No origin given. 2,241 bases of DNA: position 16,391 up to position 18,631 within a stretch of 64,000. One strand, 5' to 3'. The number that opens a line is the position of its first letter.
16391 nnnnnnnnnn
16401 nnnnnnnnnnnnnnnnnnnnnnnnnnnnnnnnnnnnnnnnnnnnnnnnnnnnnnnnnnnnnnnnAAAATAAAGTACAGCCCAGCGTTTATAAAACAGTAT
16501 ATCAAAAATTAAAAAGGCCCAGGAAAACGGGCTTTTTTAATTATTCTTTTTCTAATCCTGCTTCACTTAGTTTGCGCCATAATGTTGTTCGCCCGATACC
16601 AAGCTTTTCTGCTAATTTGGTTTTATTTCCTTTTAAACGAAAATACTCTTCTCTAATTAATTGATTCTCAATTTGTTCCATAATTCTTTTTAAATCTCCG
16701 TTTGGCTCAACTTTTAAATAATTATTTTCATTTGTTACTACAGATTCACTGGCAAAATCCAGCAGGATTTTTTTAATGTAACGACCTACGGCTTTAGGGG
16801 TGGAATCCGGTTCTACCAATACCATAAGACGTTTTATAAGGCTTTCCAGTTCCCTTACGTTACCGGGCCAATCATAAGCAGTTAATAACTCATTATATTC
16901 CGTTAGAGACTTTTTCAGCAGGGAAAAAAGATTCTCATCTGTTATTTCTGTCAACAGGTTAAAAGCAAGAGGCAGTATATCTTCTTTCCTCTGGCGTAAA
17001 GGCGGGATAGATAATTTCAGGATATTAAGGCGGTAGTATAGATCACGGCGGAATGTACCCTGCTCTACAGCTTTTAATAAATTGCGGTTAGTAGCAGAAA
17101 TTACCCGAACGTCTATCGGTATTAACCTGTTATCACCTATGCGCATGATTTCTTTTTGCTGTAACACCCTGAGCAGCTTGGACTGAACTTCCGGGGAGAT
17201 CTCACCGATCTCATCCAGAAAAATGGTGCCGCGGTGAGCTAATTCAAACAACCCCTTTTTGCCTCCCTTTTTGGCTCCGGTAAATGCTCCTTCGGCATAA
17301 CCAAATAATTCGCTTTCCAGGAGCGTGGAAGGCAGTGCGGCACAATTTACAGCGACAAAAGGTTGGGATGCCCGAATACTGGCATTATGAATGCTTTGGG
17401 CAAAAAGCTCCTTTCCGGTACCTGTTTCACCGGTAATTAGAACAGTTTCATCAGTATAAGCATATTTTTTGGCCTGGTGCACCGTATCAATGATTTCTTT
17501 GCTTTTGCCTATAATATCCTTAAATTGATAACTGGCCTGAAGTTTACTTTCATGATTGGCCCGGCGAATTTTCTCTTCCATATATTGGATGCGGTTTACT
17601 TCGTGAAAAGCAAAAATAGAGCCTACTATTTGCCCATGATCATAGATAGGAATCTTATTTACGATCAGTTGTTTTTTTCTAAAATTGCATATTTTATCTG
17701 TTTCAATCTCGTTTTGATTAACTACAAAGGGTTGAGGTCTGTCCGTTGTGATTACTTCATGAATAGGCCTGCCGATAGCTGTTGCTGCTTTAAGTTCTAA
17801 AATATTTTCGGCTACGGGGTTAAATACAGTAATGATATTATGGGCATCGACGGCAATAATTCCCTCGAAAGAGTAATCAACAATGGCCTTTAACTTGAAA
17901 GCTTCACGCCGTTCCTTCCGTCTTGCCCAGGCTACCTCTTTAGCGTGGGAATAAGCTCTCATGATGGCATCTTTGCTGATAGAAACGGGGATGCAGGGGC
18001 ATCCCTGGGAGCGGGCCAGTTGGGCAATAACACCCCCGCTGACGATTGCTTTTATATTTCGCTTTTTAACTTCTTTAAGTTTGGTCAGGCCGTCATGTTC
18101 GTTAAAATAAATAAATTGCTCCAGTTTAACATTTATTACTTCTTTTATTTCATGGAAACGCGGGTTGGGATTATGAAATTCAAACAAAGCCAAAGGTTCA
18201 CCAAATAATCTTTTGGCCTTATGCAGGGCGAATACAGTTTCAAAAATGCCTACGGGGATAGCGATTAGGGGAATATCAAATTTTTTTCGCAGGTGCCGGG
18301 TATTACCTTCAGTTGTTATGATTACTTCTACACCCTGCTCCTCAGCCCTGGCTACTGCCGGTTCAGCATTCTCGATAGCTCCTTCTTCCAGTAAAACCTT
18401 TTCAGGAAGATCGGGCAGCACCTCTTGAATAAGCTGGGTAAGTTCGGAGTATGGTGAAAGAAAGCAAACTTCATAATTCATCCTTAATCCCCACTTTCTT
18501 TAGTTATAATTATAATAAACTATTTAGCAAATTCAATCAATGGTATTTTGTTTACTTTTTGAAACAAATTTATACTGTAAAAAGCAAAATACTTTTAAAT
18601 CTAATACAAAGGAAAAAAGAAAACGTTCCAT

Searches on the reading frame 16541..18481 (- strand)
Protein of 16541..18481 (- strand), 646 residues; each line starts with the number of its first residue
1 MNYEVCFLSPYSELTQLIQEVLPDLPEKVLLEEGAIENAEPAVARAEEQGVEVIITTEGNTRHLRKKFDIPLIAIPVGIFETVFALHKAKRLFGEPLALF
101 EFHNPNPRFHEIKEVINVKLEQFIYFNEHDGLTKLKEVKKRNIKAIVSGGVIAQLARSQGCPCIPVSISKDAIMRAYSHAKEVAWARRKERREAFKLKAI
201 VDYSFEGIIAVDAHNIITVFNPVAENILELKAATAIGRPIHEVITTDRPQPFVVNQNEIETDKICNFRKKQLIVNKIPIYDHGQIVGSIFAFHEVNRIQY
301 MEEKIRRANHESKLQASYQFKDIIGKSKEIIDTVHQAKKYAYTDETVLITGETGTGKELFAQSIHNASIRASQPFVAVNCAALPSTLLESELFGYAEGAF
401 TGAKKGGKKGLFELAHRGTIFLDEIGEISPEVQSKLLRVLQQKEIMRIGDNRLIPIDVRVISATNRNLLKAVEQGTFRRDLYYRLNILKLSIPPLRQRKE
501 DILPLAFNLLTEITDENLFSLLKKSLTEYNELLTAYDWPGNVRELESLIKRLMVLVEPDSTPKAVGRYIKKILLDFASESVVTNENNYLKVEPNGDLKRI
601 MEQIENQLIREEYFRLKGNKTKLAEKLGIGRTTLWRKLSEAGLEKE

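Call 3: search_protein_families(library=pfam, proteins=[window:16541-18481:-])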
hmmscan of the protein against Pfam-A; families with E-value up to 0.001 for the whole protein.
window:16541-18481:- (646 aa): 10 families
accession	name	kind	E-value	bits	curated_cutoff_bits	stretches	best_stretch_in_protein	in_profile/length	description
PF00158.32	Sigma54_activat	-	6.4e-71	237.9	20.2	1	323-490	1-167/168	Sigma-54 interaction domain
PF06506.16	PrpR_N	-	3.4e-30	105.3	29.1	1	31-190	9-167/167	Propionate catabolism activator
PF14532.12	Sigma54_activ_2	-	8.4e-21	75.1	25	1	324-495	1-138/138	Sigma-54 interaction domain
PF25601.1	AAA_lid_14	-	7e-14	51.9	27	1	496-557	1-61/87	AAA+ ATPase lid domain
PF07728.20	AAA_5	-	8.2e-08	32.8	22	1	347-467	2-124/139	AAA domain (dynein-related subfamily)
PF02954.25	HTH_8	-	1.3e-07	31.7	22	1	601-639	2-40/42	Bacterial regulatory protein, Fis family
PF00989.32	PAS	-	1.6e-07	31.8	22.6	1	197-294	3-112/113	PAS fold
PF01078.27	Mg_chelatase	-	8.8e-07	29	20.3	1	398-465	88-157/207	Magnesium chelatase, subunit ChlI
PF07724.20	AAA_2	-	3e-06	27.8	27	1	347-445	6-104/166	AAA domain (Cdc48 subfamily)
PF00004.35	AAA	-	4.7e-06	27.5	21.2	1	347-466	1-110/131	ATPase family associated with various cellular activities (AAA)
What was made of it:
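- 16541..18481 (-): Sigma-54-dependent activator (PrpR_N sensor, PAS, AAA+ sigma-54 interaction domain, HTH_8), transcribed divergently from the operon. Pfam call 3.
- Checked: A sigma-54 activator is transcribed divergently at 16541-18481 (call 3).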
